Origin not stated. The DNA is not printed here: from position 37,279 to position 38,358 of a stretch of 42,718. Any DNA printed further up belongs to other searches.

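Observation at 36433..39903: Plasmid-maintenance island inside a complete temperate myovirus with no full-size integrase: a phage-plasmid with two replication modules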

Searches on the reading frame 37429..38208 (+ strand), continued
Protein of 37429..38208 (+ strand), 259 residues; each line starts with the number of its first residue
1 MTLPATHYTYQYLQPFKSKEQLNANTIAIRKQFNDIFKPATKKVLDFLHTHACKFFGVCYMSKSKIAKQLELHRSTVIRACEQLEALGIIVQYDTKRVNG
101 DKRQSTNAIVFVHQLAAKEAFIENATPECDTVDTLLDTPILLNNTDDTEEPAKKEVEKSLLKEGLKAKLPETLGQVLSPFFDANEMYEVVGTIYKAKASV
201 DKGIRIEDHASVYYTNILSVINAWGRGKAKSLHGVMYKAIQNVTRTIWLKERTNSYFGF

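Call 59: search_dna_similar(query=window:37429-38208:+, collection=phages, mode=protein, max_rows=30, max_evalue=0.001)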
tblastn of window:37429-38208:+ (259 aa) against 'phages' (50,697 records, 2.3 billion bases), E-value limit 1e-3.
Records with a match: 123; places in all: 123; records where one place covers at least 80% of the query: 16.
Best place of each record, by identity: <60% 123.
By first word of the organism name: Bacillus 118; Staphylococcus 2; Sporosarcina 1; Brevibacillus 1; Parageobacillus 1.
By host as written in the record: Bacillus anthracis 18; Bacillus thuringiensis subsp. kurstaki 17; - 13; Bacillus thuringiensis subspecies kurstaki 9; Bacillus thuringiensis kurstaki 7; Bacillus cereus 6; Bacillus anthracis Sterne 4; Bacillus anthracis Vollum 4; and 27 more.
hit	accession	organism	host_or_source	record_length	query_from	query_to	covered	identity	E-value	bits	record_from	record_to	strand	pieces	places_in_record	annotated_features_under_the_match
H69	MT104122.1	Sporosarcina phage Lietuvens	Sporosarcina aquimarina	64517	6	224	85%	41.2%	2e-42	159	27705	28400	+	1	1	HTH domain-containing protein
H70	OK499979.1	Bacillus Phage vB_BanS_McSteamy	Bacillus anthracis Sterne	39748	3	248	95%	26.8%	1e-8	61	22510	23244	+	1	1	helix-turn-helix domain-containing protein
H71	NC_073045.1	Bacillus Phage vB_BanS_McSteamy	Bacillus anthracis Sterne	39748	3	248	95%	26.8%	1e-8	61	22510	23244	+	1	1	helix-turn-helix domain-containing protein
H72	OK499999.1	Bacillus phage vB_BanS_Booya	Bacillus anthracis sterne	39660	3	248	95%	26.4%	1e-8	61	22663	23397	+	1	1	putative helix-turn-helix domain-containing protein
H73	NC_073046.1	Bacillus phage vB_BanS_Booya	Bacillus anthracis sterne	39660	3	248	95%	26.4%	1e-8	61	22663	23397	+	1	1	putative helix-turn-helix domain-containing protein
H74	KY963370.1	Bacillus phage Negev_SA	Bacillus anthracis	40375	3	248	95%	26.4%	2e-8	60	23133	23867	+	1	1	hypothetical protein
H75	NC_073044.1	Bacillus phage Negev_SA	Bacillus anthracis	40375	3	248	95%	26.4%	2e-8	60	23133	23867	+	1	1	hypothetical protein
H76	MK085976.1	Bacillus phage AP631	lab crude sewage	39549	3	248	95%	26.1%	1e-7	58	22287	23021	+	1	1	hypothetical protein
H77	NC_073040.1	Bacillus phage AP631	lab crude sewage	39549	3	248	95%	26.1%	1e-7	58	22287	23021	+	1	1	hypothetical protein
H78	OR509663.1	Bacillus phage vB_BanS-A16R1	Bacillus anthracis str. A16R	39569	3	248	95%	26.1%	1e-7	58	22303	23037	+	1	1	hypothetical protein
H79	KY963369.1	Bacillus phage Tavor_SA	Bacillus anthracis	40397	3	248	95%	26.1%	3e-7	57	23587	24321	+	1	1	hypothetical protein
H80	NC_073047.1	Bacillus phage Tavor_SA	Bacillus anthracis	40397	3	248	95%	26.1%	3e-7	57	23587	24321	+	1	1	hypothetical protein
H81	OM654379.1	Bacillus phage vB_BauS_KLEB27-1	Bacillus australimaris strain KR4M-27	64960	7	242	91%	27.0%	6e-9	62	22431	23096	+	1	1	putative transcriptional regulator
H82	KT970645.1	Bacillus phage phi4J1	Bacillus thuringiensis 4J1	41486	1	188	73%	31.8%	4e-20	95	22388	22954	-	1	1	hypothetical protein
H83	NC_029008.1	Bacillus phage phi4J1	Bacillus thuringiensis 4J1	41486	1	188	73%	31.8%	4e-20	95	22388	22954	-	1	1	HTH DNA binding protein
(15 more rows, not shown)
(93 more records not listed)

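Call 80: fold_search(model_id=the predicted structure, library=viral)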
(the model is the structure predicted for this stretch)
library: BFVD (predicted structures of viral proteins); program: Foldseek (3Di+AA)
matches with E <= 10: 1112; with E <= 0.001: 75
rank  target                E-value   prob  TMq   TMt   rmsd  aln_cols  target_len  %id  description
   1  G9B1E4                6.3e-13  1.00  0.42  0.39  18.5       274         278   19  Gp43 [Bacillus phage W.Ph.]
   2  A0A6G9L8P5            2.4e-06  1.00  0.29  0.33  17.4       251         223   14  (no name in the UniProt tables at hand)
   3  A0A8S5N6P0            6.0e-06  1.00  0.30  0.32  21.7       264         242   18  Helix-turn-helix domain protein [Myoviridae sp. ctsip2]
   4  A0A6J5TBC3            1.1e-05  1.00  0.31  0.28  19.0       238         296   17  Helix-turn-helix domain containing protein [uncultured Caudovirales phage]
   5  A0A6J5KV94            1.7e-05  1.00  0.30  0.32  20.6       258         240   15  Replication protein C (Fragment) [uncultured Caudovirales phage]
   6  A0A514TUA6            1.9e-05  1.00  0.28  0.29  20.5       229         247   16  Phage conserved hypothetical protein C-terminal domain-containing protein [Aeromonas phage 4_D05]
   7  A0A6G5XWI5            2.0e-05  1.00  0.28  0.26  21.4       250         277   15  (no name in the UniProt tables at hand)
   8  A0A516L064            2.5e-05  1.00  0.28  0.28  16.7       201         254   16  (no name in the UniProt tables at hand)
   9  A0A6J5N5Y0            2.6e-05  1.00  0.28  0.18  21.1       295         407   16  Helix-turn-helix domain containing protein [uncultured Caudovirales phage]
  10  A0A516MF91            2.9e-05  1.00  0.26  0.26  20.2       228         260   17  (no name in the UniProt tables at hand)
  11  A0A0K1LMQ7            3.7e-05  1.00  0.27  0.24  22.6       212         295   14  DNA-binding protein [Caulobacter phage Sansa]
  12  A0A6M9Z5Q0            4.4e-05  1.00  0.26  0.27  21.6       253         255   15  (no name in the UniProt tables at hand)
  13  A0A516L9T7            4.9e-05  1.00  0.30  0.23  18.2       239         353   15  (no name in the UniProt tables at hand)
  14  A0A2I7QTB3            5.8e-05  1.00  0.25  0.30  18.7       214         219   13  (no name in the UniProt tables at hand)
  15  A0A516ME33            6.1e-05  1.00  0.24  0.21  17.0       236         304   19  (no name in the UniProt tables at hand)
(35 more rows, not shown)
